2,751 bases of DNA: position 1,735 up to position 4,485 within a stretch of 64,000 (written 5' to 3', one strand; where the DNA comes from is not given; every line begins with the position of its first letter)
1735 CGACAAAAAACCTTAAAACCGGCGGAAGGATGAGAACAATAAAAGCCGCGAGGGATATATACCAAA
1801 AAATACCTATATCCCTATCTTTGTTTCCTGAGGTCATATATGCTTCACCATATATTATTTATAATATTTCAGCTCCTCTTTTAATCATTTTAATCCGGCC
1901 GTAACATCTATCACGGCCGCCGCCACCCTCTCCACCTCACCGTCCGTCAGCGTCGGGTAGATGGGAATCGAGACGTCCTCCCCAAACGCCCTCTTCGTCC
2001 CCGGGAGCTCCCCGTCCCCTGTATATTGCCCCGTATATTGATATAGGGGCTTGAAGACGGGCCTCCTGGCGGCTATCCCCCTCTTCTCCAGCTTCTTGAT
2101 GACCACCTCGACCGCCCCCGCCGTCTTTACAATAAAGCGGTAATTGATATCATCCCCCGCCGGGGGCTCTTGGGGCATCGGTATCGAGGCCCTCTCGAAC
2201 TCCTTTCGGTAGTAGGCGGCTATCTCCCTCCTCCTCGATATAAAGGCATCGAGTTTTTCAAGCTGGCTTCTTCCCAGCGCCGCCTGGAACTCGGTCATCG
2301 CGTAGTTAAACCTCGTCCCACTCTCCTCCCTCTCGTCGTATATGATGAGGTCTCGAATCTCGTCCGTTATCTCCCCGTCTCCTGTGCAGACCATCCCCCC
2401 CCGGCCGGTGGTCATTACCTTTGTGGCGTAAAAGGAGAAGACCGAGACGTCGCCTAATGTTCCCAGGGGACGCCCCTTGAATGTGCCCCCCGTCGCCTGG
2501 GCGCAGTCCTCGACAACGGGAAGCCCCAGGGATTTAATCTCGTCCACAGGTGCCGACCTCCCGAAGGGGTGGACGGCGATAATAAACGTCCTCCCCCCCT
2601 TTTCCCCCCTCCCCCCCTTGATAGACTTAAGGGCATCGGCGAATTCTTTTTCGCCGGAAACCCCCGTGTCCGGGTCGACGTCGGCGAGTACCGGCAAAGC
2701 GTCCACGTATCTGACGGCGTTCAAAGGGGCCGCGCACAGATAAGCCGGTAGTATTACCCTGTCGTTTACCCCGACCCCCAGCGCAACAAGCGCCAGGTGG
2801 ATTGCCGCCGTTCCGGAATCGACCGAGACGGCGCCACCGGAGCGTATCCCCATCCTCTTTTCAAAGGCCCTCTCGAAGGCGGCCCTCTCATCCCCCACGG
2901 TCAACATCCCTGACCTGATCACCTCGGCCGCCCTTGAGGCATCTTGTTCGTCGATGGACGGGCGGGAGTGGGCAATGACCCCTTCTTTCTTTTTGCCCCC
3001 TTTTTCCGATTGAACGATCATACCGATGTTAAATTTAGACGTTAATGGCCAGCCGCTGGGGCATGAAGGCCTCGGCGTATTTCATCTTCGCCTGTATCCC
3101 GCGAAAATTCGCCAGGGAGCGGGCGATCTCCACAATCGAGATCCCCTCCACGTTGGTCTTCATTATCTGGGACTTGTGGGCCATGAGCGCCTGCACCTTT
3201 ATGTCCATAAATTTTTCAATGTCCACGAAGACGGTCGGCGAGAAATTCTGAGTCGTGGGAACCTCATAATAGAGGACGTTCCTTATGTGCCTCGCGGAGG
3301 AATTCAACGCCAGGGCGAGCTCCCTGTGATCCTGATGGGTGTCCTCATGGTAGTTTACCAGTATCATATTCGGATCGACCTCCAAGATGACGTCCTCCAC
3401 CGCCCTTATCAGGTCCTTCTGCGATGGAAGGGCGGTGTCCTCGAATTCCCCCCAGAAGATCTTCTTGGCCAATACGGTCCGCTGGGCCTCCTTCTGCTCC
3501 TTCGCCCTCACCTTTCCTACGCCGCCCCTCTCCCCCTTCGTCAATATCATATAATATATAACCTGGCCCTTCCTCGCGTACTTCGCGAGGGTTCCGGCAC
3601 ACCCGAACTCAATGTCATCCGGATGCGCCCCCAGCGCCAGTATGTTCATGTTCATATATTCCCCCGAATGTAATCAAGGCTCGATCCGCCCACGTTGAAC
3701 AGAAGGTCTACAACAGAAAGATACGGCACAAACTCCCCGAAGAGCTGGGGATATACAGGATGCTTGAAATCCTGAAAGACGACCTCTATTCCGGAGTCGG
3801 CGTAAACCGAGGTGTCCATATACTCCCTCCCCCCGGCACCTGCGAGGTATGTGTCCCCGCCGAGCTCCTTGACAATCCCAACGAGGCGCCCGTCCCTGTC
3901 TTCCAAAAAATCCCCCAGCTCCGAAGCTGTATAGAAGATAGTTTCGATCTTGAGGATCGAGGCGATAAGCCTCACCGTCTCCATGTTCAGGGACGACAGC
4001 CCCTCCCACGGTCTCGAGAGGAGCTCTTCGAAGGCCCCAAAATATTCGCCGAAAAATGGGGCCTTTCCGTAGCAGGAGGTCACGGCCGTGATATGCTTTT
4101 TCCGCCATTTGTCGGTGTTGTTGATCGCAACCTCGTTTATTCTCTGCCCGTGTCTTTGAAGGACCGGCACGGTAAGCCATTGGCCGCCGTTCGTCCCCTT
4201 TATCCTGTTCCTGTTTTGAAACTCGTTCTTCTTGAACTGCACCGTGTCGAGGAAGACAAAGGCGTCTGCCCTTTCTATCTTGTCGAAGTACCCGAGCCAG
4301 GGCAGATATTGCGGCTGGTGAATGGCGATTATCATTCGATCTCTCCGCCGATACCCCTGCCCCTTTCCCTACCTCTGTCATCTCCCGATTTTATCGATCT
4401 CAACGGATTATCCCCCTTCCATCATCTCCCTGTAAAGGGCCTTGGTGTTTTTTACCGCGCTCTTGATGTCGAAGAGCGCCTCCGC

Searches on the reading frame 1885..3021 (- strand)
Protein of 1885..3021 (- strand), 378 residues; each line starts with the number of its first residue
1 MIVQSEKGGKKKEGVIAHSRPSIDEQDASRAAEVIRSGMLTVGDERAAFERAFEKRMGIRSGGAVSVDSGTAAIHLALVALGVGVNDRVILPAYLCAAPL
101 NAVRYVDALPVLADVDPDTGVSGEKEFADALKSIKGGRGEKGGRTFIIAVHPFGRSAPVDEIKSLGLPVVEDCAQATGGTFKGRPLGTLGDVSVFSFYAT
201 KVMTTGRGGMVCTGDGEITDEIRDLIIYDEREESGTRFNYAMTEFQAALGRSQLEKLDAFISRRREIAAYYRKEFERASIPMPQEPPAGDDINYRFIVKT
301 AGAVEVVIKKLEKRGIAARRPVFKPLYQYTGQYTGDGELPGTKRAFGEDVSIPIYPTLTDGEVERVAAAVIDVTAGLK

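Call 4: search_protein_families(library=pfam, proteins=[window:1885-3021:-], max_evalue=0.01)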
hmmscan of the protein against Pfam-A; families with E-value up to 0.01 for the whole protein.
window:1885-3021:- (378 aa): 1 family
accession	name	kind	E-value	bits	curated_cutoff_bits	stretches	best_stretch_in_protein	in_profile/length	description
PF01041.23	DegT_DnrJ_EryC1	-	1.6e-75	255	19.8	1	22-370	2-359/360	DegT/DnrJ/EryC1/StrS aminotransferase family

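Call 5: search_protein_families(library=ncbifam, proteins=[window:1885-3021:-], max_evalue=0.01)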
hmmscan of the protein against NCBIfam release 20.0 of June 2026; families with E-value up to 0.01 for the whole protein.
window:1885-3021:- (378 aa): 7 families
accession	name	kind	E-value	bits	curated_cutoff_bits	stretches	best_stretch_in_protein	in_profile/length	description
TIGR03588.1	PseC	equivalog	4e-63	213.6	423.5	1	16-373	2-379/380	UDP-4-amino-4,6-dideoxy-N-acetyl-beta-L-altrosamine transaminase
TIGR04181.1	NHT_00031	hypoth_equivalog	1.1e-52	179.1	420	1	18-329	3-332/359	LegC family aminotransferase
NF008658.2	PRK11658.1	equivalog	9.3e-48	162.8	631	1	16-373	5-376/379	UDP-4-amino-4-deoxy-L-arabinose aminotransferase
TIGR04427.1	PLP_DesI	equivalog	1.3e-34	119.9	650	1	49-369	53-378/390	dTDP-4-dehydro-6-deoxyglucose aminotransferase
NF008687.0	PRK11706.1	equivalog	8.2e-32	110.4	375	1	16-373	2-373/375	dTDP-4-amino-4,6-dideoxygalactose transaminase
NF011936.0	PRK15407.1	equivalog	7.8e-29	100.6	423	2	11-222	32-244/440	lipopolysaccharide biosynthesis protein RfbH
TIGR02379.1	ECA_wecE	subfamily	4.1e-19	68.6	434.85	1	25-220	11-201/376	dTDP-4-amino-4,6-dideoxy-D-glucose transaminase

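Call 30: search_solved_structures(query=window:1885-3021:-, max_evalue=1e-20, show_alignments=0)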
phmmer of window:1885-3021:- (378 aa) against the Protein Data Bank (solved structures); distinct sequences matched with E-value up to 1e-20: 35.
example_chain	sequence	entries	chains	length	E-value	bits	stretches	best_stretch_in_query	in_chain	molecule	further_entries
3bn1_A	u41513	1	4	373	1.2e-44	156.1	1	21-372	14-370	Perosamine synthetase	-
3dr7_A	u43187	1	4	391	1.3e-44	155.9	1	21-372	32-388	Putative perosamine synthetase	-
3dr4_A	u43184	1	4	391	9.1e-44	153.2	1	21-372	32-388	Putative perosamine synthetase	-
5uid_A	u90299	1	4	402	5.9e-40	140.7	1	14-370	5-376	Aminotransferase TlmJ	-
8sng_A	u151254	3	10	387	9.3e-40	140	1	16-370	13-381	UDP-4-amino-4-deoxy-L-arabinose--oxoglutarate aminotransferase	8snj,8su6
7b0m_AAA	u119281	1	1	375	5.8e-39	137.4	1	21-372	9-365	Sugar aminotransferase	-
8vr3_A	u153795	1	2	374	1.1e-38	136.5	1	16-274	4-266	DegT/DnrJ/EryC1/StrS aminotransferase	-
8vr5_A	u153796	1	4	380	1.4e-38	136.1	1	17-274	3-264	DegT/DnrJ/EryC1/StrS aminotransferase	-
9bgp_A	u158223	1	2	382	8.1e-38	133.6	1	17-373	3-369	aminotransferase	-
1mdo_A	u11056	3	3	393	1.8e-37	132.5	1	9-372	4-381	ArnB aminotransferase | UDP-4-amino-4-deoxy-L-arabinose--oxoglutarate aminotransferase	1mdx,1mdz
9bgr_A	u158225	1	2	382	5.5e-37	130.9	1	17-373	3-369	aminotransferase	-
4oca_A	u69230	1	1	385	1.2e-36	129.7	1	9-372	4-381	UDP-4-amino-4-deoxy-L-arabinose--oxoglutarate aminotransferase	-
7b0d_A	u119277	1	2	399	3e-36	128.5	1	28-369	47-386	Glutamine--scyllo-inositol transaminase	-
2oga_A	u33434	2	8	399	4.3e-32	114.8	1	26-370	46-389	Transaminase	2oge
3frk_A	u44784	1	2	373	7.2e-32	114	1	30-367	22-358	QdtB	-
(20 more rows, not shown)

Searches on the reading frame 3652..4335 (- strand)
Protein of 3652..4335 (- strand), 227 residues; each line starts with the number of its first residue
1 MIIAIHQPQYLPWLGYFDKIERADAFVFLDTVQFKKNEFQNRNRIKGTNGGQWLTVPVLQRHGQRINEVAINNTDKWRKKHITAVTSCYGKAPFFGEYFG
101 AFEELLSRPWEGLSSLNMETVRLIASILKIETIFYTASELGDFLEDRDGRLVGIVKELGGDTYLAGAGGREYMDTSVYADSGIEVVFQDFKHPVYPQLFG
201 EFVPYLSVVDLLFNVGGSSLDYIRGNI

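Call 4: search_protein_families(library=pfam, proteins=[window:3652-4335:-], max_evalue=0.01)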
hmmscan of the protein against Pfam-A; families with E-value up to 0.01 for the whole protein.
window:3652-4335:- (227 aa): 1 family
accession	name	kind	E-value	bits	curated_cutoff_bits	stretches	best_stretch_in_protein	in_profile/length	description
PF08889.16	WbqC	-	6.3e-78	262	21.3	1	7-220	1-216/218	WbqC-like protein family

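Call 5: search_protein_families(library=ncbifam, proteins=[window:3652-4335:-], max_evalue=0.01)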
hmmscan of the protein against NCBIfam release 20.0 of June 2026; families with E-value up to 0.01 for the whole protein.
window:3652-4335:- (227 aa): 0 families

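Call 53: search_solved_structures(query=window:3652-4335:-, max_evalue=5)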
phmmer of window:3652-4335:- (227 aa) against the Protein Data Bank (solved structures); distinct sequences matched with E-value up to 5: 0.

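Call 54: search_protein_families(library=padloc, proteins=[window:3652-4335:-], max_evalue=0.001)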
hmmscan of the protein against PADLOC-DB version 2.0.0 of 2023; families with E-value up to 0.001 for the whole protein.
window:3652-4335:- (227 aa): 0 families

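Call 61: find_homologous_proteins(query=window:3652-4335:-, max_evalue=1e-10)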
Query window:3652-4335:- (227 aa): 7755 proteins with E <= 1e-10 among 8000 candidates; the best 120 are listed.
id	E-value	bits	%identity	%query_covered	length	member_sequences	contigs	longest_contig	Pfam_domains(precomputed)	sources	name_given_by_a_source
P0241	3.3e-137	474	91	100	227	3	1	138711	PF08889.17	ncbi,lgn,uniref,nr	ncbi:MAG: WbqC family protein [Deltaproteobacteria bacterium]|uniref:WbqC family protein n=1 Tax=Can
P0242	6.0e-129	447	85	100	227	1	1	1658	PF08889.17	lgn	-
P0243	4.3e-119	414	77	100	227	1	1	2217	PF08889.17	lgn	-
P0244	3.4e-118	411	77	100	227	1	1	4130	PF08889.17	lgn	-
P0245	6.0e-115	401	74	100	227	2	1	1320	PF08889.17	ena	-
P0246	5.0e-112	391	72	100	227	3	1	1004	PF08889.17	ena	-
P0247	2.3e-99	350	68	99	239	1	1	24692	PF08889.17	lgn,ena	-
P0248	1.6e-97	344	67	100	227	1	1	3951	PF08889.17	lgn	-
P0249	2.6e-97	343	65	100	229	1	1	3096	PF08889.17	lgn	-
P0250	4.6e-94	332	64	100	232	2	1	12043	PF08889.17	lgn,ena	-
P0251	1.4e-93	331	67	96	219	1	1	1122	PF08889.17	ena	-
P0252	2.3e-93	330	67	95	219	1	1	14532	PF08889.17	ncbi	-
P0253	2.9e-93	330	63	100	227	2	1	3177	PF08889.17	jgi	jgi:hypothetical protein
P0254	4.6e-93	329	62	100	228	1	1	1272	PF08889.17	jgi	jgi:hypothetical protein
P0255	5.6e-93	329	64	100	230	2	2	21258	PF08889.17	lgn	-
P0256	6.1e-92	325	62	100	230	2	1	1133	PF08889.17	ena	-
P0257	8.2e-91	322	62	100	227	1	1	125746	PF08889.17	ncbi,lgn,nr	ncbi:MAG: WbqC family protein [Deltaproteobacteria bacterium]|nr:WbqC family protein [Candidatus Zym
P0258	3.5e-90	320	61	100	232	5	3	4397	PF08889.17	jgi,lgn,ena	-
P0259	4.8e-90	319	62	100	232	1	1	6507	PF08889.17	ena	-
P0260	6.0e-90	319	64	100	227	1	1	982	PF08889.17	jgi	-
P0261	1.0e-88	315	60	100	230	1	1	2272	PF08889.17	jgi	jgi:hypothetical protein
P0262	2.6e-88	314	62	99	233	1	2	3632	PF08889.17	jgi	jgi:hypothetical protein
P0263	3.4e-88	313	61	100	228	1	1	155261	PF08889.17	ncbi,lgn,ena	-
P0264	7.6e-88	312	61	100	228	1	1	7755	PF08889.17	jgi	jgi:hypothetical protein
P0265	1.6e-87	311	60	100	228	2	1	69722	PF08889.17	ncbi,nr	ncbi:MAG: WbqC family protein [Deltaproteobacteria bacterium]|nr:WbqC family protein [Candidatus Zym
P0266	2.2e-87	311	60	100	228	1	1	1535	PF08889.17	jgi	jgi:hypothetical protein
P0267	8.2e-87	309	61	99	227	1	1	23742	PF08889.17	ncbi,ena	-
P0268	2.1e-86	307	61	99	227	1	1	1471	PF08889.17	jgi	jgi:hypothetical protein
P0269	2.2e-86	307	59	100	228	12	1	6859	PF08889.17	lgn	-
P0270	2.8e-86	307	61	99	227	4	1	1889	PF08889.17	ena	-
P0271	3.0e-86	307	61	100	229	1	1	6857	PF08889.17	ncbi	-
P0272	1.1e-85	305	60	100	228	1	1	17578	PF08889.17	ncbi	-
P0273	1.5e-85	305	62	99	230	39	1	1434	PF08889.17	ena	-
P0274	2.6e-85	304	60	99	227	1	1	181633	PF08889.17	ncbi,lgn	-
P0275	2.8e-85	304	59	100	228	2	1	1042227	PF08889.17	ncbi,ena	-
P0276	7.3e-85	302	60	100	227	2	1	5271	PF08889.17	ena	-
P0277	7.7e-85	302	61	100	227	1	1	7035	PF08889.17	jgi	jgi:hypothetical protein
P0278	7.7e-85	302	60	100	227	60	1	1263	PF08889.17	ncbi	-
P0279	9.4e-85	302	60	100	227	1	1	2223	PF08889.17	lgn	-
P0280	1.2e-84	302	59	100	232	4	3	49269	PF08889.17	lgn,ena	-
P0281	1.4e-84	301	62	100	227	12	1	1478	PF08889.17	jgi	-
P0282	1.4e-84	301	60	100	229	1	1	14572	PF08889.17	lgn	-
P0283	1.7e-84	301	60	100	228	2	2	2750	PF08889.17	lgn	-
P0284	1.7e-84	301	59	100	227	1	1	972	PF08889.17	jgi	jgi:hypothetical protein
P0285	1.8e-84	301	60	99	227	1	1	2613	PF08889.17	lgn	-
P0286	1.9e-84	301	60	100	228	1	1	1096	PF08889.17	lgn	-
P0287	1.9e-84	301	59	100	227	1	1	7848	PF08889.17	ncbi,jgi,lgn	-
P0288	2.4e-84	301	59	100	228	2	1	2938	PF08889.17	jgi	jgi:hypothetical protein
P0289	2.4e-84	301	60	99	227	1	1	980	PF08889.17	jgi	jgi:hypothetical protein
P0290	2.5e-84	301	60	100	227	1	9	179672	PF08889.17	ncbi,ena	-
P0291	2.6e-84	301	60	99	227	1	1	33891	PF08889.17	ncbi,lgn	ncbi:MAG: WbqC family protein [Syntrophales bacterium]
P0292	3.5e-84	300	58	99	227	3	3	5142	PF08889.17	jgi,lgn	-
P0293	4.4e-84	300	58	100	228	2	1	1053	PF08889.17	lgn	-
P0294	4.7e-84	300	60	99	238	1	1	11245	PF08889.17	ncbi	-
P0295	5.3e-84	300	60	100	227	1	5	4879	PF08889.17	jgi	-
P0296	7.0e-84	299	59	100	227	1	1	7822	PF08889.17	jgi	-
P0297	7.2e-84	299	60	100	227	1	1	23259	PF08889.17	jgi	-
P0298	7.8e-84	299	60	99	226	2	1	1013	PF08889.17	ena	-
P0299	9.1e-84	299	62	100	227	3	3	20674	PF08889.17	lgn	-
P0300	9.5e-84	299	60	100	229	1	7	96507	PF08889.17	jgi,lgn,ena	jgi:hypothetical protein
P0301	9.7e-84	299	60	99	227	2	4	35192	PF08889.17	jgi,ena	-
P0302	1.2e-83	298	59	99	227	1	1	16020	PF08889.17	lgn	-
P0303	1.7e-83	298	59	100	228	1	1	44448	PF08889.17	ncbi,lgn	-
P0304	1.8e-83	298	59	100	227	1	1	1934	PF08889.17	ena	-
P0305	1.9e-83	298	60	100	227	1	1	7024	PF08889.17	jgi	-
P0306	1.9e-83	298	60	100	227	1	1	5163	PF08889.17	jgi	-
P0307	2.1e-83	298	58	100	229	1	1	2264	PF08889.17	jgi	-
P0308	2.1e-83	298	57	100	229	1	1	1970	PF08889.17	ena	-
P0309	2.1e-83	298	58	99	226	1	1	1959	PF08889.17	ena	-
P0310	2.2e-83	297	59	99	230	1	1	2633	PF08889.17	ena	-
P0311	2.2e-83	297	59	100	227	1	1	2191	PF08889.17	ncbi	-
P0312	2.3e-83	297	58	100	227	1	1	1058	PF08889.17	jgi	jgi:hypothetical protein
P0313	2.6e-83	297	59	100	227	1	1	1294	PF08889.17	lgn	-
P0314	2.6e-83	297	60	100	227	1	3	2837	PF08889.17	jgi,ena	-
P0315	2.8e-83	297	58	100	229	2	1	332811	PF08889.17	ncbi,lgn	-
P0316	2.9e-83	297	57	100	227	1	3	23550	PF08889.17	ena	-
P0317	3.5e-83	297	58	100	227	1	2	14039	PF08889.17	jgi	-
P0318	3.9e-83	297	58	100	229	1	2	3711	PF08889.17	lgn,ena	-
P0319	4.0e-83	297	58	100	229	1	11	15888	PF08889.17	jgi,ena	jgi:hypothetical protein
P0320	4.1e-83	297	58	99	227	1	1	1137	PF08889.17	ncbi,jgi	jgi:hypothetical protein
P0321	4.1e-83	297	59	99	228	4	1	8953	PF08889.17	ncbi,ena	-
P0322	4.6e-83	296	60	100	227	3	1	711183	PF08889.17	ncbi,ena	-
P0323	4.9e-83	296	58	100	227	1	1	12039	PF08889.17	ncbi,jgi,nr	ncbi:MAG: WbqC family protein [Deltaproteobacteria bacterium]|nr:WbqC family protein [Deltaproteobac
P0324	5.1e-83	296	59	100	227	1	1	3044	PF08889.17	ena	-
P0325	5.3e-83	296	58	99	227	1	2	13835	PF08889.17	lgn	-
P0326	5.5e-83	296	58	100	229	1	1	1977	PF08889.17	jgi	-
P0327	5.5e-83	296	59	99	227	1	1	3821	PF08889.17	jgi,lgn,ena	-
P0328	6.0e-83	296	60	99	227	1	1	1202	PF08889.17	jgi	jgi:hypothetical protein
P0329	6.1e-83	296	61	99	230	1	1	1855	PF08889.17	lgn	-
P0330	6.9e-83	296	59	100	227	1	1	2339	PF08889.17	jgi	-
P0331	8.2e-83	296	60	99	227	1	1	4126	PF08889.17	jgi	-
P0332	8.2e-83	296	61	99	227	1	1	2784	PF08889.17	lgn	-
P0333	8.4e-83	296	59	100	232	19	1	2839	PF08889.17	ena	-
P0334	1.1e-82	295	61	100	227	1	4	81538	PF08889.17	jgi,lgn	jgi:hypothetical protein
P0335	1.1e-82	295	59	99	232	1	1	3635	PF08889.17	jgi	jgi:hypothetical protein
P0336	1.1e-82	295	59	99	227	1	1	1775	PF08889.17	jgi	-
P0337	1.5e-82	295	60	100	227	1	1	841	PF08889.17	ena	-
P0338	1.5e-82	295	58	99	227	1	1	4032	PF08889.17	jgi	jgi:hypothetical protein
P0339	1.6e-82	295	59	99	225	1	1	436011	PF08889.17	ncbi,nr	ncbi:MAG: hypothetical protein CSYNP_01123 [Syntrophus sp. SKADARSKE-3]|nr:hypothetical protein [Syn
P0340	1.7e-82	295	59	99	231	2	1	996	PF08889.17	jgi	-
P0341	1.9e-82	294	60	97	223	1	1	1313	PF08889.17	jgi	jgi:hypothetical protein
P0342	2.0e-82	294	59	100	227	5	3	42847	PF08889.17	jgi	jgi:hypothetical protein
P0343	2.2e-82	294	60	99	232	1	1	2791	PF08889.17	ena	-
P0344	2.3e-82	294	61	100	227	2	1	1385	PF08889.17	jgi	jgi:hypothetical protein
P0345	2.4e-82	294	59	100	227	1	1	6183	PF08889.17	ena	-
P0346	2.5e-82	294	60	100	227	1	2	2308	PF08889.17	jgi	jgi:hypothetical protein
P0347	2.9e-82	294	59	100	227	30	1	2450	PF08889.17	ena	-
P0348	2.9e-82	294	59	99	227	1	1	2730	PF08889.17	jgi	jgi:hypothetical protein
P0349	3.1e-82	294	59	100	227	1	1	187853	PF08889.17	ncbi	ncbi:MAG: WbqC family protein [Syntrophales bacterium]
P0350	3.3e-82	294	58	100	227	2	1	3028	PF08889.17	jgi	jgi:hypothetical protein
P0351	3.3e-82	294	57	100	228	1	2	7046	PF08889.17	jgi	jgi:hypothetical protein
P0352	3.6e-82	294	59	100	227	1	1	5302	PF08889.17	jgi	jgi:hypothetical protein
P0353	3.6e-82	294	59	99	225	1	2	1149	PF08889.17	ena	-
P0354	4.2e-82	293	58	100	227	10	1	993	PF08889.17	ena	-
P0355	4.6e-82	293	58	99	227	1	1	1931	PF08889.17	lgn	-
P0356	4.8e-82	293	59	99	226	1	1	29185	PF08889.17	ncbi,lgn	-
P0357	5.0e-82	293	59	99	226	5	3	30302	PF08889.17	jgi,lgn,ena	-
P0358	5.1e-82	293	58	100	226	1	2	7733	PF08889.17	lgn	-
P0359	5.2e-82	293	58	100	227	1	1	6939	PF08889.17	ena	-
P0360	5.3e-82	293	57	99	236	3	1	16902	PF08889.17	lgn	-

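Call 63: find_encoding_contigs(protein=P0339, flank=8000, max_places=1)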
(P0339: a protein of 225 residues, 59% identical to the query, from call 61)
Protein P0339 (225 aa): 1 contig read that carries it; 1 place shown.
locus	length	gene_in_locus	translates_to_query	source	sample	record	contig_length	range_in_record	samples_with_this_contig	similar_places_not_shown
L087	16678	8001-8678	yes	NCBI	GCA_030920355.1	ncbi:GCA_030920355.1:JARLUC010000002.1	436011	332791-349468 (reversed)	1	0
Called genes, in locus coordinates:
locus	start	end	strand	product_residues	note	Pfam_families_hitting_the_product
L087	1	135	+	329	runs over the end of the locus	PF00535:Glycos_transf_2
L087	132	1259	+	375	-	PF13477:Glyco_trans_4_2 (weak), PF13439:Glyco_transf_4, PF13579:Glyco_trans_4_4, PF00534:Glycos_transf_1, PF20706:GT4-conflict (weak), PF13692:Glyco_trans_1_4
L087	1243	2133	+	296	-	PF13489:Methyltransf_23, PF13847:Methyltransf_31, PF08241:Methyltransf_11, PF08242:Methyltransf_12, PF13649:Methyltransf_25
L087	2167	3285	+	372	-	PF01075:Glyco_transf_9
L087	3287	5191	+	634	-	PF13522:GATase_6, PF13537:GATase_7, PF00733:Asn_synthase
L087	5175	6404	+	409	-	PF13439:Glyco_transf_4, PF13579:Glyco_trans_4_4, PF13477:Glyco_trans_4_2 (weak), PF00534:Glycos_transf_1, PF13692:Glyco_trans_1_4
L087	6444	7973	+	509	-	-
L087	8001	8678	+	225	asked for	PF08889:WbqC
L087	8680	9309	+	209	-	PF02585:PIG-L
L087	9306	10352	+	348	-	PF01041:DegT_DnrJ_EryC1, PF00155:Aminotran_1_2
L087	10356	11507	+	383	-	PF00953:Glycos_transf_4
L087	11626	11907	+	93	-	PF04545:Sigma70_r4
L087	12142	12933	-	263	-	PF00378:ECH_1, PF16113:ECH_2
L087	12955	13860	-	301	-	PF00574:CLP_protease (weak), PF25145:NfeD1b_N (weak), PF01972:SDH_protease (faint), PF01343:Peptidase_S49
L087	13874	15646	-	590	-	PF00575:S1, PF13509:S1_2 (faint), PF17092:PCB_OB (faint), PF00575:S1, PF21710:Spt6_S1 (weak), PF23459:S1_RRP5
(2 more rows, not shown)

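Call 64: find_encoding_contigs(protein=P0322, flank=8000, max_places=1)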
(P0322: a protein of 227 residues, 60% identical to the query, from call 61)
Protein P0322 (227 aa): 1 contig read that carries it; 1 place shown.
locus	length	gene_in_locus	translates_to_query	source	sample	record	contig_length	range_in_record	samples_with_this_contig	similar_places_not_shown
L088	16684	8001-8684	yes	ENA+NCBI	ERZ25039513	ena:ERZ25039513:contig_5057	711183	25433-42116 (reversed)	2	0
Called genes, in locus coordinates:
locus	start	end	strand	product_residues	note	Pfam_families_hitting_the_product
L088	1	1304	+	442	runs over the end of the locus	PF01943:Polysacc_synt, PF13440:Polysacc_synt_3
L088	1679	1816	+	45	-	-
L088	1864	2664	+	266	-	PF13692:Glyco_trans_1_4, PF00534:Glycos_transf_1, PF13524:Glyco_trans_1_2 (weak)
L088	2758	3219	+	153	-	PF13439:Glyco_transf_4, PF13579:Glyco_trans_4_4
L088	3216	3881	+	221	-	PF20706:GT4-conflict (weak), PF00534:Glycos_transf_1, PF13692:Glyco_trans_1_4, PF13524:Glyco_trans_1_2 (weak)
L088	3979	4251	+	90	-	PF13439:Glyco_transf_4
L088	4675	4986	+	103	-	PF00534:Glycos_transf_1, PF13692:Glyco_trans_1_4 (weak)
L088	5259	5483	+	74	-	-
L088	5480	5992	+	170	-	PF13439:Glyco_transf_4, PF13477:Glyco_trans_4_2 (weak), PF13579:Glyco_trans_4_4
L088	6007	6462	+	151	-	PF00534:Glycos_transf_1, PF13692:Glyco_trans_1_4, PF13524:Glyco_trans_1_2, PF20706:GT4-conflict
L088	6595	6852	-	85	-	-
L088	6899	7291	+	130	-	-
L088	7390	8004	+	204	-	-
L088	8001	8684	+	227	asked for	PF08889:WbqC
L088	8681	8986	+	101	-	PF02585:PIG-L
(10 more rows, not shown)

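Call 70: predict_structure(alignment_id=A2)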
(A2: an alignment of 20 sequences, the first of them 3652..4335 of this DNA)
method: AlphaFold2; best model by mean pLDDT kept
length: 227 residues; sequences in the alignment: 20
mean_pLDDT: 94.9   pTM: 0.92
mean pLDDT of the five models: 94.9, 92.9, 92.6, 92.1, 91.8
residues with pLDDT >= 90: 202; 70-90: 25; 50-70: 0; < 50: 0
segments of 3 or more residues with pLDDT < 50: none
pLDDT, mean of each block of 10 residues (from residue 1): 97 97 98 88 92 94 94 95 97 98 95 98 98 97 87 97 93 94 96 93 94 97 95
secondary structure, 60 per line:
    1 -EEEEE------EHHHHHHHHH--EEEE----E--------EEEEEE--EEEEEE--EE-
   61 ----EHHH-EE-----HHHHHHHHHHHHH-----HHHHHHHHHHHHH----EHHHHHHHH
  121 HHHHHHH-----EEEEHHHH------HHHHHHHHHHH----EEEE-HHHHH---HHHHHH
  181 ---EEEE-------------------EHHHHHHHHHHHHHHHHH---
elements in order: E2-6 H14-22 E25-28 E42-47 E50-55 H77-89 H95-107 H113-127 E133-136 H137-140 H147-157 E162-165 H167-171 H175-180 E184-187 H208-224
